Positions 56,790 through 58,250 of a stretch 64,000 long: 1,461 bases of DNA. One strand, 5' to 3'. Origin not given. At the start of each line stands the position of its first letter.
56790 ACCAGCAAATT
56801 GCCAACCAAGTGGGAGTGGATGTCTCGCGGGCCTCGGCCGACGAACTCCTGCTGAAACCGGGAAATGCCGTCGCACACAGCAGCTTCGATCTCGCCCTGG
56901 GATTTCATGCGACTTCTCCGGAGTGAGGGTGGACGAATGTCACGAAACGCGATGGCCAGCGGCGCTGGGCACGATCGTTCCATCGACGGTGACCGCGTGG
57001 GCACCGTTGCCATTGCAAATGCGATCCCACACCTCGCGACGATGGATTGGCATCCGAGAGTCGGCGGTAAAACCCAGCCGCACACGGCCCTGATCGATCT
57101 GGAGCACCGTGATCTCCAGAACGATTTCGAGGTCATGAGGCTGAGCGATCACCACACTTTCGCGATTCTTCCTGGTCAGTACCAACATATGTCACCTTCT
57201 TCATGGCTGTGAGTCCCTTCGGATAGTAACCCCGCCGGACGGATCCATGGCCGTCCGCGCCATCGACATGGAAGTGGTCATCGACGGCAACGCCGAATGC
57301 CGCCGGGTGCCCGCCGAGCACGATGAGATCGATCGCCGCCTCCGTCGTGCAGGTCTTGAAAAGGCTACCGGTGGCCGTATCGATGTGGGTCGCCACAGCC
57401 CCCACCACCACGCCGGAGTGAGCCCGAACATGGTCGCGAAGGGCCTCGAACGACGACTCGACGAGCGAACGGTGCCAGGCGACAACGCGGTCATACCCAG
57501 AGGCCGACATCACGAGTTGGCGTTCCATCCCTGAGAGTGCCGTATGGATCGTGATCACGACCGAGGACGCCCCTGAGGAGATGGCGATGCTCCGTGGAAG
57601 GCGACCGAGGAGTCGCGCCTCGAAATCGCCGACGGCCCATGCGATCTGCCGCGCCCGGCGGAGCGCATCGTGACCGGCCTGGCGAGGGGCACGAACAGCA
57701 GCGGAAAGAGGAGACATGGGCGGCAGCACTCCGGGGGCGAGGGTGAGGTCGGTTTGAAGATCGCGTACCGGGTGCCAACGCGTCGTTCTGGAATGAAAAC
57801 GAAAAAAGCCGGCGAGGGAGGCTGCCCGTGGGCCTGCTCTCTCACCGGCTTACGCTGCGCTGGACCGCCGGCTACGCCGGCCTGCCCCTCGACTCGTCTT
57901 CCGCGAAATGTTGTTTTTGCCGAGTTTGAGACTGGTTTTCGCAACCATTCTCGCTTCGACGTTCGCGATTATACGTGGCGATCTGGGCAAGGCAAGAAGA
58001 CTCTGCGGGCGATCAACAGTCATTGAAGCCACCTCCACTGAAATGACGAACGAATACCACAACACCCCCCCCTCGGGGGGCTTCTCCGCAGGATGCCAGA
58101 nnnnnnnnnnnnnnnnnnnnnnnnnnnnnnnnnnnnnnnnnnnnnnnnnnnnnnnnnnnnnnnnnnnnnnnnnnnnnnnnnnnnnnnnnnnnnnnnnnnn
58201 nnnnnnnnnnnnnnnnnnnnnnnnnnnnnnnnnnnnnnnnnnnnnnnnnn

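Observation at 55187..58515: CsrA embedded among three DUF2294 paralogues and co-operonic with an HPF-cold-shock fusion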

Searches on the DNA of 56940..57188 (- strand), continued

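Call 67: search_with_rna_model(model_id=R1, sources=[L084, L038, L073, L011], max_evalue=1e-9, show_alignments=8)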
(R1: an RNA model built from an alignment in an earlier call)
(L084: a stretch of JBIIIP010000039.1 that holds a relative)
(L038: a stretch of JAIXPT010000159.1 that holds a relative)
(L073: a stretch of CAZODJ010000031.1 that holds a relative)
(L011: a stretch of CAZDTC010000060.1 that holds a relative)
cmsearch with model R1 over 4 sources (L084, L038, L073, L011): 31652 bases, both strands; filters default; matches with E-value up to 1e-9: 8.
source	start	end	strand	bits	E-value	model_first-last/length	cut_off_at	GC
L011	5266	5373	+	119.3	7.2e-32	1-108/108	no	0.68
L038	4270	4377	+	118.5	1.2e-31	1-108/108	no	0.66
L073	5311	5415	+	116.8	3.6e-31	1-108/108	no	0.65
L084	5298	5402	+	115.3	9.1e-31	1-108/108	no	0.68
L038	55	161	+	62.8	4.3e-16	1-108/108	no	0.68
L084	1192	1297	+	62.5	5.5e-16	1-108/108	no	0.63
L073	987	1092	+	59.3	4.1e-15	1-108/108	no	0.72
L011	1053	1159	+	57.7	1.2e-14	1-108/108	no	0.67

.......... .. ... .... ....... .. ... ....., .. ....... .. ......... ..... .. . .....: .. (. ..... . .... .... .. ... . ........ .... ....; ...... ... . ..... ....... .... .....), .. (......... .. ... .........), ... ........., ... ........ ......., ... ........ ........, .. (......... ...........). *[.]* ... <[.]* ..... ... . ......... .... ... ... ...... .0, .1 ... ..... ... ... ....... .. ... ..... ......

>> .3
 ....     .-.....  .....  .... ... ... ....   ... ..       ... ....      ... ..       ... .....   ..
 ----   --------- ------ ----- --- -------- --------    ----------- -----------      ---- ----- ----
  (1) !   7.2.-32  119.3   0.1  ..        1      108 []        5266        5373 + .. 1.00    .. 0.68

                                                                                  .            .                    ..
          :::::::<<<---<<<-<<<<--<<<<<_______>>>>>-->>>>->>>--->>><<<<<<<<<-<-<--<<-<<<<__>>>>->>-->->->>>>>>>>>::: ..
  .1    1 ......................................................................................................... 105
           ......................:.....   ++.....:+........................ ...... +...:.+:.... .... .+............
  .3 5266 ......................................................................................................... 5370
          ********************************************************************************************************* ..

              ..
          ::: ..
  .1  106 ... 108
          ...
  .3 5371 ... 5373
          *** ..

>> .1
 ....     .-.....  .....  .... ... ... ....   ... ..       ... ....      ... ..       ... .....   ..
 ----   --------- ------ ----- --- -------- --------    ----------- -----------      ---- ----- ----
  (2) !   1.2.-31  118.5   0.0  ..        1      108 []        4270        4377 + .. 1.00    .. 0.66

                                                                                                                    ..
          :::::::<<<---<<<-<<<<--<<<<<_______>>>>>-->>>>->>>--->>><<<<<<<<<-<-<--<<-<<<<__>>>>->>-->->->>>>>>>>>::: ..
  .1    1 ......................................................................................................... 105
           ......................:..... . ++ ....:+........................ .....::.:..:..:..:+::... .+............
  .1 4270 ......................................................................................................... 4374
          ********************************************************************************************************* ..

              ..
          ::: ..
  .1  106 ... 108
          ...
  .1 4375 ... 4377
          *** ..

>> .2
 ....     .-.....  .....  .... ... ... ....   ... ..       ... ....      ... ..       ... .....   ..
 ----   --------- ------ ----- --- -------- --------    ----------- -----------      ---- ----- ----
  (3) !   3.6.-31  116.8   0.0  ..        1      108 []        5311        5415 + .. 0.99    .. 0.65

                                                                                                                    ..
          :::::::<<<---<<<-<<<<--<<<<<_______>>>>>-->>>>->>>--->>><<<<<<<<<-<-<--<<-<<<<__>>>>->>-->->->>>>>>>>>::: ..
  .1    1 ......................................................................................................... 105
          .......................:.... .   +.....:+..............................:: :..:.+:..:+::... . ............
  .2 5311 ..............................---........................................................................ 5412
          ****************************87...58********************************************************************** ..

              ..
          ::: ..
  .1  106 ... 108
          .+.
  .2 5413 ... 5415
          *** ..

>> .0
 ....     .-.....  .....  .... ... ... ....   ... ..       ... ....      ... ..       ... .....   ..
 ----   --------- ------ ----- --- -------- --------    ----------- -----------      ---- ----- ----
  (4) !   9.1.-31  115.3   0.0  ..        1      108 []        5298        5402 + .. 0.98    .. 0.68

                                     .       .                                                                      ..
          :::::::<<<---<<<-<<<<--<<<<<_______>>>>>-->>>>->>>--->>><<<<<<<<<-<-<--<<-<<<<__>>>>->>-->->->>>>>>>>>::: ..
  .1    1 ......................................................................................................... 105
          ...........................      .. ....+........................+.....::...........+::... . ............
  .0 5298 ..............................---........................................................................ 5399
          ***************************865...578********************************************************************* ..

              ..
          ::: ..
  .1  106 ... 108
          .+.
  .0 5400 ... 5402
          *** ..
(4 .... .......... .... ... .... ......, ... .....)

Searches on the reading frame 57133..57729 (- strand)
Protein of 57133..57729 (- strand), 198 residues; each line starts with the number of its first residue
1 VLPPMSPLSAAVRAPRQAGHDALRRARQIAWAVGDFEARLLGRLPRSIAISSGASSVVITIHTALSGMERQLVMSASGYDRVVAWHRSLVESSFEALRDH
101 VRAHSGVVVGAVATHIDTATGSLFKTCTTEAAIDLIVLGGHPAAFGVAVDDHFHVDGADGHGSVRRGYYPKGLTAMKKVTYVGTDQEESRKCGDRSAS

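Call 3: search_protein_families(library=pfam, proteins=[window:57133-57729:-], max_evalue=0.01)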
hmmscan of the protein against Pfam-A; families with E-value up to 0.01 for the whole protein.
window:57133-57729:- (198 aa): 1 family
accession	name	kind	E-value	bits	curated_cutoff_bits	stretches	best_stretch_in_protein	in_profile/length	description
PF10057.14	MpsC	-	4.4e-09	36.8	23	1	26-122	6-102/111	Na+-translocating membrane potential-generating system (MpsC)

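Call 16: search_protein_families(library=ncbifam, proteins=[window:57133-57729:-], max_evalue=0.1)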
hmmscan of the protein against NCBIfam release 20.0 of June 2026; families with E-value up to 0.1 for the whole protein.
window:57133-57729:- (198 aa): 0 families

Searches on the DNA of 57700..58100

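Call 46: search_rna_families(source=window, start=57700, end=58100, threshold=evalue, max_evalue=10, show_alignments=2)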
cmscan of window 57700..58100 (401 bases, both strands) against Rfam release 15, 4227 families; matches with E-value up to 10: 2.
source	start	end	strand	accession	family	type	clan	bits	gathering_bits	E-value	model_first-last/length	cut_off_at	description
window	58064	58100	-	RF01415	Flavivirus_SLIV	Cis-reg;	-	15.9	54.5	2.8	39-75/75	5'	Flavivirus 3'UTR stem loop IV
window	57805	57852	-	RF03560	mir-3926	Gene; miRNA;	-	15.4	82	5.4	1-63/63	no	mir-3926 microRNA precursor family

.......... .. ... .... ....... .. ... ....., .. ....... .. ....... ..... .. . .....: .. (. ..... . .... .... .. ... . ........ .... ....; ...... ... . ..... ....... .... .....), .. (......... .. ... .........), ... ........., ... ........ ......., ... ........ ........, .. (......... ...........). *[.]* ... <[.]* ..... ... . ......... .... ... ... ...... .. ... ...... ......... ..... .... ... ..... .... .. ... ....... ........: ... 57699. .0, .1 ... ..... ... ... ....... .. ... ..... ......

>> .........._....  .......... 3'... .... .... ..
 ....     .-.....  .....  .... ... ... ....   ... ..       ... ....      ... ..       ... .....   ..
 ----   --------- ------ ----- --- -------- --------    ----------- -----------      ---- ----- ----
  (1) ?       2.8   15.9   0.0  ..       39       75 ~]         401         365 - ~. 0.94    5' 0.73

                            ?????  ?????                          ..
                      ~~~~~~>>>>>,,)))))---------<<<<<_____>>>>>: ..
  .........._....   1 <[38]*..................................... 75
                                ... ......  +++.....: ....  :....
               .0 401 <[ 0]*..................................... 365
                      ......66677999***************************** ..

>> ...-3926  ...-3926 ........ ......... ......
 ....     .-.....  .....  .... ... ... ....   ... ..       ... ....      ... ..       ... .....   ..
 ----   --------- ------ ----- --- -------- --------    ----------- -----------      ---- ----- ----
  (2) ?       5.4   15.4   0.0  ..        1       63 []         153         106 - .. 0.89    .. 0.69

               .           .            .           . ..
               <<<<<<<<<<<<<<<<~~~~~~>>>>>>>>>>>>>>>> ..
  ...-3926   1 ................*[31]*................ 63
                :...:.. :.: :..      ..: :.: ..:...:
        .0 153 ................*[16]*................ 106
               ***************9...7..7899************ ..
